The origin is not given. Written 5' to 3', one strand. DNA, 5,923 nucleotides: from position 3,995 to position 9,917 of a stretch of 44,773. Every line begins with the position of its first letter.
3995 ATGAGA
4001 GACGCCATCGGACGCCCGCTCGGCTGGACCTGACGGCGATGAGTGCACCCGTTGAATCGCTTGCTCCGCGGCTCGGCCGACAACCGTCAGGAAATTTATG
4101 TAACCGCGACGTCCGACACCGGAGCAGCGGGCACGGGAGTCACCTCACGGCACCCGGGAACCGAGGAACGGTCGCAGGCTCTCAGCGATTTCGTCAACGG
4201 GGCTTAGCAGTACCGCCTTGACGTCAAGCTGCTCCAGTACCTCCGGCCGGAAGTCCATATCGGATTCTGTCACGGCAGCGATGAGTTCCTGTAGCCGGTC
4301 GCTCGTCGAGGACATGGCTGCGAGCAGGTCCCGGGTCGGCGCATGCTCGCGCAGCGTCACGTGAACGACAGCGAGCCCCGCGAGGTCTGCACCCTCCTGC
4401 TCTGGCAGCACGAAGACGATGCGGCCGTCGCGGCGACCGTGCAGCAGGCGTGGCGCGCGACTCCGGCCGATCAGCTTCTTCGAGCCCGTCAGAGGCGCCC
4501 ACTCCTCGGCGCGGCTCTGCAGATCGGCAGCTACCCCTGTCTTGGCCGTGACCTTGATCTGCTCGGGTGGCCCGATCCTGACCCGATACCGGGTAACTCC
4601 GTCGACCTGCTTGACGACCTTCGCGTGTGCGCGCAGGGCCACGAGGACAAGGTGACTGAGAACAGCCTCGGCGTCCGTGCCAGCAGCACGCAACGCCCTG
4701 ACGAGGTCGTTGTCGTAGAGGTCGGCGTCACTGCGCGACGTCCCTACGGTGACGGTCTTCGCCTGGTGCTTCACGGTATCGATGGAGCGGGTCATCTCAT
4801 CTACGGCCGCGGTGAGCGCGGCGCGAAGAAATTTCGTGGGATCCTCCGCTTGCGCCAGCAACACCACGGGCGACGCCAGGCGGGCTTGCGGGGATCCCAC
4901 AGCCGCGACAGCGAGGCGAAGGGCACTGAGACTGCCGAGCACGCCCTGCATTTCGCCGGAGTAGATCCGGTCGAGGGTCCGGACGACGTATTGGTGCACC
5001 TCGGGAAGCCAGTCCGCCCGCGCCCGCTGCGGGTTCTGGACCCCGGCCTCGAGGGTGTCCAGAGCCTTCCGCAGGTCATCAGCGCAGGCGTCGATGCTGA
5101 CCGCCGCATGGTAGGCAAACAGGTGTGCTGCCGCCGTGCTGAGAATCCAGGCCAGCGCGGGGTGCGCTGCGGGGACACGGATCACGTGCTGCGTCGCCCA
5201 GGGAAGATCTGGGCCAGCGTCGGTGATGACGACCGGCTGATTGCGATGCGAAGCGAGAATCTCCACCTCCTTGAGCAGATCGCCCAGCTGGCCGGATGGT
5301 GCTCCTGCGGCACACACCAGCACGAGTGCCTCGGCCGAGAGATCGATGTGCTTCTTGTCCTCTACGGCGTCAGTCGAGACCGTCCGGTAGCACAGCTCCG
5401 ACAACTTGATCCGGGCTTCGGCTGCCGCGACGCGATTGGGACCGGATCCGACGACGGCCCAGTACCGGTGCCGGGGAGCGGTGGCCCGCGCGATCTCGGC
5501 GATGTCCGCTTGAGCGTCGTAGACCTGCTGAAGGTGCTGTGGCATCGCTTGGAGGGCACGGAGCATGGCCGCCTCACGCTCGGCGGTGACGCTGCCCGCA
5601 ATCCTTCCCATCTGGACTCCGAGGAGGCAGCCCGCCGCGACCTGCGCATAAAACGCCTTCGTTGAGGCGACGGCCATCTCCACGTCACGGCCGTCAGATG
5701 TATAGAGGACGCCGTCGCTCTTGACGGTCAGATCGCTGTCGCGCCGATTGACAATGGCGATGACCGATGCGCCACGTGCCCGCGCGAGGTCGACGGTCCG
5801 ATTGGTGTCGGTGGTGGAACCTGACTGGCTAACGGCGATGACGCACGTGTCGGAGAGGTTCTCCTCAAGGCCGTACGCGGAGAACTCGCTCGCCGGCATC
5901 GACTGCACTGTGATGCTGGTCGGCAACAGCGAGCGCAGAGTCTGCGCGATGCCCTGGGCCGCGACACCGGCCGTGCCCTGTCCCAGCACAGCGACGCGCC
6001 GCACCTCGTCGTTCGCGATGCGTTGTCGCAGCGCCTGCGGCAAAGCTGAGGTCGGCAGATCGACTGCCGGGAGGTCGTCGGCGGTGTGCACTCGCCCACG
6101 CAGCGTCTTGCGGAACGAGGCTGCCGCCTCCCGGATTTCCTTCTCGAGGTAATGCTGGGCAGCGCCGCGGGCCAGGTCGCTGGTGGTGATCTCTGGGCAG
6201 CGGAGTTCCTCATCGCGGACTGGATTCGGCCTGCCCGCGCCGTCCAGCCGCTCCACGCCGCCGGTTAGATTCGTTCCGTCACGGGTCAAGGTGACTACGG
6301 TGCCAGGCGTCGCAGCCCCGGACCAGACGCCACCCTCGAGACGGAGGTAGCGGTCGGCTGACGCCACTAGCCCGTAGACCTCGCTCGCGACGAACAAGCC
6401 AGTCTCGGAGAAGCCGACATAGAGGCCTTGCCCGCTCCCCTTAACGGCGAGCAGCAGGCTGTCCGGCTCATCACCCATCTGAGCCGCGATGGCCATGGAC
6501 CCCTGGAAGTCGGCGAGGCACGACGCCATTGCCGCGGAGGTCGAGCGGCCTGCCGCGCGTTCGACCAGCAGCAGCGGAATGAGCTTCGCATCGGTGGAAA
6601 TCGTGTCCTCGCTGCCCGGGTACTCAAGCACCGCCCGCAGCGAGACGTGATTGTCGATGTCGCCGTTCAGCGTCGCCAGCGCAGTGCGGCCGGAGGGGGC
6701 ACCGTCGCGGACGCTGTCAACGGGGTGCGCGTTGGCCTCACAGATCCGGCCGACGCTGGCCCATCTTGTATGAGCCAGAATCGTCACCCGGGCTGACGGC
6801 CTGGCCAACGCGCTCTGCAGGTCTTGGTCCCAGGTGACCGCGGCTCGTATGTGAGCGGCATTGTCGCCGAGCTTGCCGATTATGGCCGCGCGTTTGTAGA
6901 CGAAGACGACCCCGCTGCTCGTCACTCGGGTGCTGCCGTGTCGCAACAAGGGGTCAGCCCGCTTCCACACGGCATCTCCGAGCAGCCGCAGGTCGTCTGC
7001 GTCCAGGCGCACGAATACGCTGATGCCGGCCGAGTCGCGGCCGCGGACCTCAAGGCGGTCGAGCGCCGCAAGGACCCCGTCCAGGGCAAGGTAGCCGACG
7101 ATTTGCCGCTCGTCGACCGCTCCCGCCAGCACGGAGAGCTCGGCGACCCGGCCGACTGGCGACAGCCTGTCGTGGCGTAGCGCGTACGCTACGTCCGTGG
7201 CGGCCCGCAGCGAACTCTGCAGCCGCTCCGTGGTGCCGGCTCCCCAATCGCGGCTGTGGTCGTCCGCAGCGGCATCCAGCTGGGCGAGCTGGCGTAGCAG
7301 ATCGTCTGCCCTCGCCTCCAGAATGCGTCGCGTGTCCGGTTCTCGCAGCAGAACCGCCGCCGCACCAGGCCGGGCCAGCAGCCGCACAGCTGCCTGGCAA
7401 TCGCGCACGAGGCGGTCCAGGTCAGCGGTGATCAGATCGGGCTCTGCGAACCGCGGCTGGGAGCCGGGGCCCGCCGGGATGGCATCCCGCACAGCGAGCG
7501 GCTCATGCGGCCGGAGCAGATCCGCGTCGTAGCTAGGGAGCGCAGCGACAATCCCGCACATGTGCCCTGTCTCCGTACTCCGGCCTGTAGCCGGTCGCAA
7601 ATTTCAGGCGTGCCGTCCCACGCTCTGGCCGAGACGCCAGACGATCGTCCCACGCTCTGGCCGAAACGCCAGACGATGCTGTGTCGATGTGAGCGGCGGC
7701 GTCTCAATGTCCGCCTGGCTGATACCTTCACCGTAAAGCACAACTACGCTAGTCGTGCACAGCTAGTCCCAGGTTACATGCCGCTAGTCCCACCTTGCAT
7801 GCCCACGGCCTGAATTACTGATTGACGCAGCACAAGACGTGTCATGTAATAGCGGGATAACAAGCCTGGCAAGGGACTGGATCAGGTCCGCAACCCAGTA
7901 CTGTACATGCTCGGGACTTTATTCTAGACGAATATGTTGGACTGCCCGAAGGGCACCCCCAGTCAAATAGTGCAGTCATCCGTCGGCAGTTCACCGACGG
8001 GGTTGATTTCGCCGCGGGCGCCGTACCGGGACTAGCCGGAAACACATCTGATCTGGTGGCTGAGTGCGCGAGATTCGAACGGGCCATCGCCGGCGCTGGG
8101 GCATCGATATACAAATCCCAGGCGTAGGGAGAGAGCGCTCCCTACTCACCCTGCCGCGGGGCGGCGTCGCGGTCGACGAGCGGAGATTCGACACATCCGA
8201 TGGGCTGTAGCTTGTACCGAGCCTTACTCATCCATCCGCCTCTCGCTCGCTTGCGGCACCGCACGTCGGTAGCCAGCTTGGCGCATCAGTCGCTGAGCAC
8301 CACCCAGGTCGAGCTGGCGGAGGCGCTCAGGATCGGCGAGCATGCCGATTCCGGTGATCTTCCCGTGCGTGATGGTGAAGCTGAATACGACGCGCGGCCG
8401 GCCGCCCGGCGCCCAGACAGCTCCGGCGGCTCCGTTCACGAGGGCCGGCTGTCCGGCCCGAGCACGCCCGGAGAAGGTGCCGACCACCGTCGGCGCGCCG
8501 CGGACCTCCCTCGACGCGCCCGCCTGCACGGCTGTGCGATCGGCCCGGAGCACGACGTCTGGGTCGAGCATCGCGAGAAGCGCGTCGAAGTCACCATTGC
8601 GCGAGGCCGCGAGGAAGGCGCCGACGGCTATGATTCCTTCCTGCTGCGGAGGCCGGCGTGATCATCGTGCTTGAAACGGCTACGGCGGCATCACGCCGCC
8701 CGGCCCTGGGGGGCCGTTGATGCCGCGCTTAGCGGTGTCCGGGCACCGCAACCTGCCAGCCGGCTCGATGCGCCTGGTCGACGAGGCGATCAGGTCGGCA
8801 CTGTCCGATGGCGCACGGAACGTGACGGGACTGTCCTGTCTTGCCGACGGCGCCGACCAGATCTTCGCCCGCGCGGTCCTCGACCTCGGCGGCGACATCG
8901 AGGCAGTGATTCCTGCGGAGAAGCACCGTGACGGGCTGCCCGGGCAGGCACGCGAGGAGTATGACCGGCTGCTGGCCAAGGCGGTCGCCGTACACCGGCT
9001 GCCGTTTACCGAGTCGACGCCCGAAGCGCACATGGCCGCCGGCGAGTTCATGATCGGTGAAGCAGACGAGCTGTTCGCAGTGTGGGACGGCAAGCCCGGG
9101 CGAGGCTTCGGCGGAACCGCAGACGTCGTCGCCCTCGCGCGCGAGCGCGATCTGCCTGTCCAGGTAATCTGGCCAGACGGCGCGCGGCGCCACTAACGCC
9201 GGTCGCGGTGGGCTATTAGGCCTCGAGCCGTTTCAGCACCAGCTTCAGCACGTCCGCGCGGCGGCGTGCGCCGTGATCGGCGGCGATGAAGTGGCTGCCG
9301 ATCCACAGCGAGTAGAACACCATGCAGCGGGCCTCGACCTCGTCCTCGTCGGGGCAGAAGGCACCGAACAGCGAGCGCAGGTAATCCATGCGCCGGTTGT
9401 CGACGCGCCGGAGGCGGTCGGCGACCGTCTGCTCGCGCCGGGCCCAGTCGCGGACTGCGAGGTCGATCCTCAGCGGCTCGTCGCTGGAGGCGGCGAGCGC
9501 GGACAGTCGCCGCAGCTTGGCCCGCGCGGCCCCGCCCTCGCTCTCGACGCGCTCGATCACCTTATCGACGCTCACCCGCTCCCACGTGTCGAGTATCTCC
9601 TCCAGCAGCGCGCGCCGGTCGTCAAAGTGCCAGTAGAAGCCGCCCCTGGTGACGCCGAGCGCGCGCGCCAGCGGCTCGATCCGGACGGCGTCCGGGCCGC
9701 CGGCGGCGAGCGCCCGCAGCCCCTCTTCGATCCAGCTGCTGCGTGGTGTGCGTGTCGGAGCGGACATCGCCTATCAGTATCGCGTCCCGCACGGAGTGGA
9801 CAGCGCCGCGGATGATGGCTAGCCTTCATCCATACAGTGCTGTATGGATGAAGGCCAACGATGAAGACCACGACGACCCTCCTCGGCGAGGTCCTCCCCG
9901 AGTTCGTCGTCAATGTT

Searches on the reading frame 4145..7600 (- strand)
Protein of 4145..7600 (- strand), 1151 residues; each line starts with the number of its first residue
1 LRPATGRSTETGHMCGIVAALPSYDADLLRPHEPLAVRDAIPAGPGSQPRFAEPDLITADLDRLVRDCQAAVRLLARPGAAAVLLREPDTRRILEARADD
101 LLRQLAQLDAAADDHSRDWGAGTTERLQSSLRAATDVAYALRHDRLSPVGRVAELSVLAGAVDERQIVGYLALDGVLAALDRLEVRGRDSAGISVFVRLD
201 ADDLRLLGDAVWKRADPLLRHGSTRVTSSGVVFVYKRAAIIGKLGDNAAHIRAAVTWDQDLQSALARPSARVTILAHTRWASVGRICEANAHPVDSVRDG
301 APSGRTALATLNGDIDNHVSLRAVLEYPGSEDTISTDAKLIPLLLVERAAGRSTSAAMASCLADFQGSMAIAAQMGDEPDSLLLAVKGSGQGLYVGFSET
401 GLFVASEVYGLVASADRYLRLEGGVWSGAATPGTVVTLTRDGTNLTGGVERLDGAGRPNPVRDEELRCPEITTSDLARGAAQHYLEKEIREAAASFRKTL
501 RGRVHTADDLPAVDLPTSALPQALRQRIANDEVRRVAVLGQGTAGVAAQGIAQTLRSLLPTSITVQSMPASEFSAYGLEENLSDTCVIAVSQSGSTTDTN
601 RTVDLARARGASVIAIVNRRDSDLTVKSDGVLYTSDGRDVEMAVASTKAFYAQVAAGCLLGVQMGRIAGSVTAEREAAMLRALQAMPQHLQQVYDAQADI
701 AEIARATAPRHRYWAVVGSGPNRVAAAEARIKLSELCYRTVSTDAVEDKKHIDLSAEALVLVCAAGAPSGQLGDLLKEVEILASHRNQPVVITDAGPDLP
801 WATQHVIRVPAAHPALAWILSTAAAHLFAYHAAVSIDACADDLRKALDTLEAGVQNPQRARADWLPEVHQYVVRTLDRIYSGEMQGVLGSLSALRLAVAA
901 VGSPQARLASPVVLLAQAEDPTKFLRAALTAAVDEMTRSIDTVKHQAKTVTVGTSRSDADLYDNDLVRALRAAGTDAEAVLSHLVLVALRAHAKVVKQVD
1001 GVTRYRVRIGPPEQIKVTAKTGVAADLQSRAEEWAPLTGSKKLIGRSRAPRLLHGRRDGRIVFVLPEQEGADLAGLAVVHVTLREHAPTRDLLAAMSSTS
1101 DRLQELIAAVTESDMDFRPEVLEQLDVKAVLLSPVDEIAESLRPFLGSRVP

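Call 77: search_protein_families(library=pfam, proteins=[window:4145-7600:-], max_evalue=0.001)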
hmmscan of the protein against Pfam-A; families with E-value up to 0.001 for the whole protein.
window:4145-7600:- (1151 aa): 3 families
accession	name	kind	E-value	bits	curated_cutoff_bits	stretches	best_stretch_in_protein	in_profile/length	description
PF01380.27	SIS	-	1.1e-22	80.6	25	1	533-659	5-127/131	SIS domain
PF13522.11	GATase_6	-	2.4e-10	41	27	1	273-407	12-130/130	Glutamine amidotransferase domain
PF13537.11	GATase_7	-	2.4e-05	24.7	25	1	305-411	22-121/123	Glutamine amidotransferase domain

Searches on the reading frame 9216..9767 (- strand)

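Call 77: search_protein_families(library=pfam, proteins=[window:9216-9767:-], max_evalue=0.001)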
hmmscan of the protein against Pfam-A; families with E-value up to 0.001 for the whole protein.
window:9216-9767:- (183 aa): 1 family
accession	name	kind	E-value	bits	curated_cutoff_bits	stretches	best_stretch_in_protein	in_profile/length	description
PF00440.29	TetR_N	-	1.3e-10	41.3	24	1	14-58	3-47/47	Bacterial regulatory proteins, tetR family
